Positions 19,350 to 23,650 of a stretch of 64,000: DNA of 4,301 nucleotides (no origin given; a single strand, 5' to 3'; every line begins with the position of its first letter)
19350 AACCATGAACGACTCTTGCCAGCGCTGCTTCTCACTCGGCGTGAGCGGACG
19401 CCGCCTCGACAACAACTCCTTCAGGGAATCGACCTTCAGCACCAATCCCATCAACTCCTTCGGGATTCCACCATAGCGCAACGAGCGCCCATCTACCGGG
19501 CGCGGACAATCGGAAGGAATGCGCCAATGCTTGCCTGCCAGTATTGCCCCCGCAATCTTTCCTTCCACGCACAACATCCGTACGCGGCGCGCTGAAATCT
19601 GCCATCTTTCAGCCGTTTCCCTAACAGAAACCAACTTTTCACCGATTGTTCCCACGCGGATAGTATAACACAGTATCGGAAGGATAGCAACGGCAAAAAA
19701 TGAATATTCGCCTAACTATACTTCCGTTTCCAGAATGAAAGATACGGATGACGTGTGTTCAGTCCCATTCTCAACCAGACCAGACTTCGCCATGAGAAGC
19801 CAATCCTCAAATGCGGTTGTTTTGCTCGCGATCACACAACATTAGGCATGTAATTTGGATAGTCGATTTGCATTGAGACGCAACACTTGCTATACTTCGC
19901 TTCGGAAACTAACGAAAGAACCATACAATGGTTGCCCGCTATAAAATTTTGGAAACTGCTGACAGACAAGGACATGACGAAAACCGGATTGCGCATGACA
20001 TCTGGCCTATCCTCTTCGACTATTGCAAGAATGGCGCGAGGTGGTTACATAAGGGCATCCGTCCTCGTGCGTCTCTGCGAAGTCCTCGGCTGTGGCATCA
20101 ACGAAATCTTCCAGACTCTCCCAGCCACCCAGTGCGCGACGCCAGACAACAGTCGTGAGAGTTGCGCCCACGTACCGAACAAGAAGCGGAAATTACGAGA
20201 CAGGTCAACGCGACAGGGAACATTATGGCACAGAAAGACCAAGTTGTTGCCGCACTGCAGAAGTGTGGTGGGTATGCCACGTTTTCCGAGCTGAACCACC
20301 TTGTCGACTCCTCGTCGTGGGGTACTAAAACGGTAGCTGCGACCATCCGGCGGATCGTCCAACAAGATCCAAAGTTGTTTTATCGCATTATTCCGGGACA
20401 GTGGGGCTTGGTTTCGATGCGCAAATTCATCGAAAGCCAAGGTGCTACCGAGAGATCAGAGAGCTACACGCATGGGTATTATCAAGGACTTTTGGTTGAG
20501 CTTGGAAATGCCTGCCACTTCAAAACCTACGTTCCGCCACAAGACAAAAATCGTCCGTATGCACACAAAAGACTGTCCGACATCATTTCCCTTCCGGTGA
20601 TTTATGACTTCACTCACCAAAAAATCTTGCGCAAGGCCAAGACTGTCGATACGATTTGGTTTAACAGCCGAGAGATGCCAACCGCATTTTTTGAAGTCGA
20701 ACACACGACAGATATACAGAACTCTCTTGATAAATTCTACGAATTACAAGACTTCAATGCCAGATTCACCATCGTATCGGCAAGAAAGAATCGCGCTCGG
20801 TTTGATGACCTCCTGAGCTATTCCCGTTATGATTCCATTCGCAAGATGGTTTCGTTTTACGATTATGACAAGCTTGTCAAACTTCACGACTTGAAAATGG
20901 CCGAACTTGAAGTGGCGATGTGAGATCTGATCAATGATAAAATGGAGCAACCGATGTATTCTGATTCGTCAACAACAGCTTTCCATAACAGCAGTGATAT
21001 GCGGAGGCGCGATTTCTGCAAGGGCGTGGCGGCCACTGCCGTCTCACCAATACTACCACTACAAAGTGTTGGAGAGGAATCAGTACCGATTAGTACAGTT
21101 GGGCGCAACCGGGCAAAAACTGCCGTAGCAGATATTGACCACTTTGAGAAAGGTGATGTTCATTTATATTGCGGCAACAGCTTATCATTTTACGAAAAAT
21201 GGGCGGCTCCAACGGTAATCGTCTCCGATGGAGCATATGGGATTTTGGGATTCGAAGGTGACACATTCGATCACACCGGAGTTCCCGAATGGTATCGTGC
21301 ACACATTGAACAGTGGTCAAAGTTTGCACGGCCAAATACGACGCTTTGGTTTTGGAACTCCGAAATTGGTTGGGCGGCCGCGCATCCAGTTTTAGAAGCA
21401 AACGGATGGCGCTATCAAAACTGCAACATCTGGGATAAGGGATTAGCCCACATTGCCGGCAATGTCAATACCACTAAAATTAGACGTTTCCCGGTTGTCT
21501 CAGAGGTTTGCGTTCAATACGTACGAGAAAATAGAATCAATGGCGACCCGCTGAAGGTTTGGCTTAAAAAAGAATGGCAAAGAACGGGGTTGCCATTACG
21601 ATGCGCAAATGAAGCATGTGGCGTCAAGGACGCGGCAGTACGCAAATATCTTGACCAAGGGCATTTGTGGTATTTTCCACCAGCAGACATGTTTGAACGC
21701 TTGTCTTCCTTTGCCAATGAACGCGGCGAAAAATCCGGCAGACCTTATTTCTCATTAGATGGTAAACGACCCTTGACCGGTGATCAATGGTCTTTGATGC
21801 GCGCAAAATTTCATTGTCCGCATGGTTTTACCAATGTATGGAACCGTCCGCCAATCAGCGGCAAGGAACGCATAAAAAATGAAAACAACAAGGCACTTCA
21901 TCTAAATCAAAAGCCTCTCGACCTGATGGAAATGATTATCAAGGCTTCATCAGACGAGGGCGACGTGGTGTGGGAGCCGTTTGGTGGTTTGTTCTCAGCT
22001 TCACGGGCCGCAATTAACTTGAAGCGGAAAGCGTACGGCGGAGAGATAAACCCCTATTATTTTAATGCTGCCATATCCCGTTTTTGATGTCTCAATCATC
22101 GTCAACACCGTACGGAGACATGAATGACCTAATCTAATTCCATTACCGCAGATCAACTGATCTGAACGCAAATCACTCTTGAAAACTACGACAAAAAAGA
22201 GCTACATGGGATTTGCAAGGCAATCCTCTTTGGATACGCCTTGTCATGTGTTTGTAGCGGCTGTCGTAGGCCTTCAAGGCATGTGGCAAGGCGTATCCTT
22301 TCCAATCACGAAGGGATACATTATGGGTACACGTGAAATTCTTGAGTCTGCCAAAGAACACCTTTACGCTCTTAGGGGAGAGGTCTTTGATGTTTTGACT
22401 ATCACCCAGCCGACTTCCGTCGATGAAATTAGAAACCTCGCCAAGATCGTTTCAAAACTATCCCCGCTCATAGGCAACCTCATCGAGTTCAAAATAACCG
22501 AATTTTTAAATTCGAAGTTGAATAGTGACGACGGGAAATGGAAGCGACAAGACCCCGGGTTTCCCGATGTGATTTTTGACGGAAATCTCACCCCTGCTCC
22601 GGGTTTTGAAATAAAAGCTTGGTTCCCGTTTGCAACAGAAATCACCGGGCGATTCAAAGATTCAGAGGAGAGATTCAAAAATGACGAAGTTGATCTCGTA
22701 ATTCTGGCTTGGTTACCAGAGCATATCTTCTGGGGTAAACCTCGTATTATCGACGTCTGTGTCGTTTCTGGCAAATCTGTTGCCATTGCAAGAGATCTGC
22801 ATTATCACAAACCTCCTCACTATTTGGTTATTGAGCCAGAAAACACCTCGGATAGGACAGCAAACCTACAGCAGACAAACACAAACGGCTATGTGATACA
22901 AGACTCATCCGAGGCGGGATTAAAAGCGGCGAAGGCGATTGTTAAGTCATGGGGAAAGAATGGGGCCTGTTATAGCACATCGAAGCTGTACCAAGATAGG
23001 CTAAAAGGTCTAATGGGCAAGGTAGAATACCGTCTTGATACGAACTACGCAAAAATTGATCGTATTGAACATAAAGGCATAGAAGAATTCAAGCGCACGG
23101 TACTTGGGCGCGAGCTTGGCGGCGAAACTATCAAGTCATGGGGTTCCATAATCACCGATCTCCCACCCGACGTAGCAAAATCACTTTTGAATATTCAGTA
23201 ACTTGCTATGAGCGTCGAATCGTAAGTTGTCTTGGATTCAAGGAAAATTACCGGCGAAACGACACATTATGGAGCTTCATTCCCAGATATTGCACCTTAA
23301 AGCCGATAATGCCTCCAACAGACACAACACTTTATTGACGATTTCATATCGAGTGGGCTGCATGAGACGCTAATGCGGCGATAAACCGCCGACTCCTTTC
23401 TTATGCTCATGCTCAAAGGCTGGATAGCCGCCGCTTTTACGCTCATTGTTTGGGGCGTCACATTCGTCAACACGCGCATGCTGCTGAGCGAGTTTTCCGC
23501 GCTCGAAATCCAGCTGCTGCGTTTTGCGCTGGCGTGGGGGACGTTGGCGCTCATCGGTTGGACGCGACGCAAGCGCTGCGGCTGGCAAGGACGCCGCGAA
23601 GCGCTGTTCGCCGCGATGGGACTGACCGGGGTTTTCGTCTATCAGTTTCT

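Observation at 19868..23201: Non-canonical RM-like cassette: HTH + HARE-HTH/nuclease-like protein + atypical methyltransferase + PD-ExK nuclease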

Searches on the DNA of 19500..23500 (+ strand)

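Call 87: search_rna_families(source=window, start=19500, end=23500, threshold=evalue, max_evalue=1)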
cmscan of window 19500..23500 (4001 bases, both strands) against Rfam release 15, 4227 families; matches with E-value up to 1: 1.
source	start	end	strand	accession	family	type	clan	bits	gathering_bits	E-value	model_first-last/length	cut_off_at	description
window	22847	23029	-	RF02041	HOTTIP_2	Gene; lncRNA;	-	13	80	0.27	1-374/374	no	HOXA transcript at the distal tip, conserved region 2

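Call 96: search_dna_similar(query=window:22160-22330:+, collection=plasmids, mode=distant, max_evalue=0.01, max_rows=15)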
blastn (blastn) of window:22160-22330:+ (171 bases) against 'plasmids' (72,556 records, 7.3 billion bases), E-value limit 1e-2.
No match.

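Call 97: build_rna_model(alignment_id=A11, structure=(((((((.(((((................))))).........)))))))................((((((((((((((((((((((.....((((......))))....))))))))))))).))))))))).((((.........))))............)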
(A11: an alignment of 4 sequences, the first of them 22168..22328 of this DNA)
Model R1 built from alignment A11 (4 sequences, 164 columns); structure: as given.
model positions 158; base pairs 42; branch points 2; effective number of sequences 1.11; information 0.59 bits per position. Calibrated on 0.2 Mb of random sequence (short: E-values are rough).
structure used (alignment columns):
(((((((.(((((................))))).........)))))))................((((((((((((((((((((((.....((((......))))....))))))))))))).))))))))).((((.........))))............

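Call 101: search_with_rna_model(model_id=R1, sources=[window, L001, L002, L003, L006, L007, L008, L009, L010, L011, L012, L013, L015, L016, L017, L018, L019, L020, L021, L022, L023, L024, L025, L026, L027, L028, L029, L030, L031, L032, L033, L034, L035, L036, L037, L038, L039, L041, L042, L043, L044, L046, L047, L048, L049, L050, L051, L052, L053, L057, L058, L059, L061, L067, L072, L074, L078, L079, L080, L086, L094, L095, L096, L098, L100, L101, L102, L105, L106, L107, L109, L110, L113, L116, L125, L126, L129, L143, L144, L146, L149, L150, L151, L152, L153, L154, L155, L156], max_evalue=1)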
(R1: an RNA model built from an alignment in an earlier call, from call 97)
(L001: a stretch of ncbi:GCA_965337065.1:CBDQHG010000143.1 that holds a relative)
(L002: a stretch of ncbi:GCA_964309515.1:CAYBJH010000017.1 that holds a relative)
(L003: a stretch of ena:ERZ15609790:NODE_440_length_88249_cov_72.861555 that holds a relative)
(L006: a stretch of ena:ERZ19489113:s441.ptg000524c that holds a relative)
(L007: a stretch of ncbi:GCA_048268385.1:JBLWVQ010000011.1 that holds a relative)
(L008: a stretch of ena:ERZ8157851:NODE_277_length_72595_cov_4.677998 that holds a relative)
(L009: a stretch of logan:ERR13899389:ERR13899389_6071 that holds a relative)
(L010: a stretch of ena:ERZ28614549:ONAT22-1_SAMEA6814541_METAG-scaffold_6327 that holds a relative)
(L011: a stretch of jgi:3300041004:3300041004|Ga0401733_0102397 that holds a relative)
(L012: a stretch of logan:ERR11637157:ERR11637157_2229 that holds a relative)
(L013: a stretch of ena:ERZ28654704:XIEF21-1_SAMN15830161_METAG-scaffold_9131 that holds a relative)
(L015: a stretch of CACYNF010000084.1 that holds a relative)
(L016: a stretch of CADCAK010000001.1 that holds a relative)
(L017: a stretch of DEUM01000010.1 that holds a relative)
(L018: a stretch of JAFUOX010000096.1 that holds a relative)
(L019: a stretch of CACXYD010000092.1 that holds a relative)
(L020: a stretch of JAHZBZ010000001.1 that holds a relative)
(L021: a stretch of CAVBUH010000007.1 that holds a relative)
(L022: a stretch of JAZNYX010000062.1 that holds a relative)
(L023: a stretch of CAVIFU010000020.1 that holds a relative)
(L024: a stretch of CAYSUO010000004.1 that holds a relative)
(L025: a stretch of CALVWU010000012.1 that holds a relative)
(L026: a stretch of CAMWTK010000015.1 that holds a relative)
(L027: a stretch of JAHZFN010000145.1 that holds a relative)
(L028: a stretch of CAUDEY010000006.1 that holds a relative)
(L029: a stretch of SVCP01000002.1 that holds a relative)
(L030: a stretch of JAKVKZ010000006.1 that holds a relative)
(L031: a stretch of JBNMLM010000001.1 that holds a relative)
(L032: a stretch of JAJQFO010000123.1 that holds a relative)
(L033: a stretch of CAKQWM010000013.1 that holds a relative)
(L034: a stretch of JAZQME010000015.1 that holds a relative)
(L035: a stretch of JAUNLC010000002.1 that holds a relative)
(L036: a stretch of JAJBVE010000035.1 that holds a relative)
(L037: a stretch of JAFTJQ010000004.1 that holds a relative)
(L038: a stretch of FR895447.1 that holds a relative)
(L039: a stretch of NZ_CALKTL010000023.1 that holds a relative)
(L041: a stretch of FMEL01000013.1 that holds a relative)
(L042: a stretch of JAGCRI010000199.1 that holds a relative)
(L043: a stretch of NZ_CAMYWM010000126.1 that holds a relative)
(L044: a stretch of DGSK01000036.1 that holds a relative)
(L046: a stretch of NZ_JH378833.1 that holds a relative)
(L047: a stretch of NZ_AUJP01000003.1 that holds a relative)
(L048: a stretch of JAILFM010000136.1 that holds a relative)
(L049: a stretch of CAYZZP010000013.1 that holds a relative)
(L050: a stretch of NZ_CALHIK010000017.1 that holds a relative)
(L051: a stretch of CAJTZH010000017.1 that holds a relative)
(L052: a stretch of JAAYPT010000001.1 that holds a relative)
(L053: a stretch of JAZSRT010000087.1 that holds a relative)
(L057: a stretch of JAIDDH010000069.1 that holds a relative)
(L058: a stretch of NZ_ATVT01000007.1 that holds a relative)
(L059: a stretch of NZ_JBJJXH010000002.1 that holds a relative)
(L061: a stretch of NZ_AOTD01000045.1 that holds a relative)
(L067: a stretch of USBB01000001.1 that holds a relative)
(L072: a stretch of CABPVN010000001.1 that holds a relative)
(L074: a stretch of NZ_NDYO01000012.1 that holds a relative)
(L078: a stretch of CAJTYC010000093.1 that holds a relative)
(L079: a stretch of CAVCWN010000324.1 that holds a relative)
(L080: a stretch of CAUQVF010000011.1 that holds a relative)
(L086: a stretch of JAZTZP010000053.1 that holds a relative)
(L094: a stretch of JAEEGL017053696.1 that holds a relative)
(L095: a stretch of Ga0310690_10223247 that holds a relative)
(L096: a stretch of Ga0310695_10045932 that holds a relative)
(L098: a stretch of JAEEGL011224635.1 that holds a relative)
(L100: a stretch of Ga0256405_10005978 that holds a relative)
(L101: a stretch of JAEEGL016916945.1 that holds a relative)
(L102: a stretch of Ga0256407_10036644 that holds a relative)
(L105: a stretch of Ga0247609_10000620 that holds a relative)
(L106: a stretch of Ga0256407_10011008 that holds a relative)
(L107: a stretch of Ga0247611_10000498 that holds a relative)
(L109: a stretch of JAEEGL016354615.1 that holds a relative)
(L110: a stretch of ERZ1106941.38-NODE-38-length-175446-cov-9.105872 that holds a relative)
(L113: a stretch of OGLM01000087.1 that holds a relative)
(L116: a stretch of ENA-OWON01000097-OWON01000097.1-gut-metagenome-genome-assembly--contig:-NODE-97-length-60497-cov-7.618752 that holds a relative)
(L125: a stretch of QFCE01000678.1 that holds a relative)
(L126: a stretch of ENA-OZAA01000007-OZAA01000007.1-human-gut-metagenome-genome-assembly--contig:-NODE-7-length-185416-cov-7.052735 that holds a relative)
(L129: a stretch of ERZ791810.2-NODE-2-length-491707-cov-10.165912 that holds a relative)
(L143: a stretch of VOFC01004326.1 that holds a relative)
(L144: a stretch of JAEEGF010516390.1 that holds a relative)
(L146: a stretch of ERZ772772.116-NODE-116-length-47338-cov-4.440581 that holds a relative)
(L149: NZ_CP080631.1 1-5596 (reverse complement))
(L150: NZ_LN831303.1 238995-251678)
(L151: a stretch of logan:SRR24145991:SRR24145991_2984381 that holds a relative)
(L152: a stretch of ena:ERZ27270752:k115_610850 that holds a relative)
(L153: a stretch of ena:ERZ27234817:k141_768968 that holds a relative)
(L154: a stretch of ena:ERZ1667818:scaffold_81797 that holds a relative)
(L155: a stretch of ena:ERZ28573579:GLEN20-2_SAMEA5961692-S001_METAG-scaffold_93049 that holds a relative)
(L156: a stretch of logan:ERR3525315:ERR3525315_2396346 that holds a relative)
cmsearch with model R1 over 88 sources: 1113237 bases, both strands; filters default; matches with E-value up to 1: 10.
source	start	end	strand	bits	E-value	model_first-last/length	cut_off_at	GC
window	22168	22328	+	181.5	5.2e-40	1-158/158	no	0.46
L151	1258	1418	+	178.9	2.1e-39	1-158/158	no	0.46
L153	1699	1859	+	157.5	2.5e-34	1-158/158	no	0.5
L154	1463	1623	+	157.5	2.5e-34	1-158/158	no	0.5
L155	1419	1579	+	157.5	2.5e-34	1-158/158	no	0.5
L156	1318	1478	+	157.5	2.5e-34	1-158/158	no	0.5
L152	1487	1639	+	153.2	2.6e-33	1-158/158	no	0.52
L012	4784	4953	-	67.9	3.9e-13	1-158/158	no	0.48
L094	120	310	+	31.3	0.00019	1-158/158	no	0.52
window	22232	22298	-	18.7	0.18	65-131/158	no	0.55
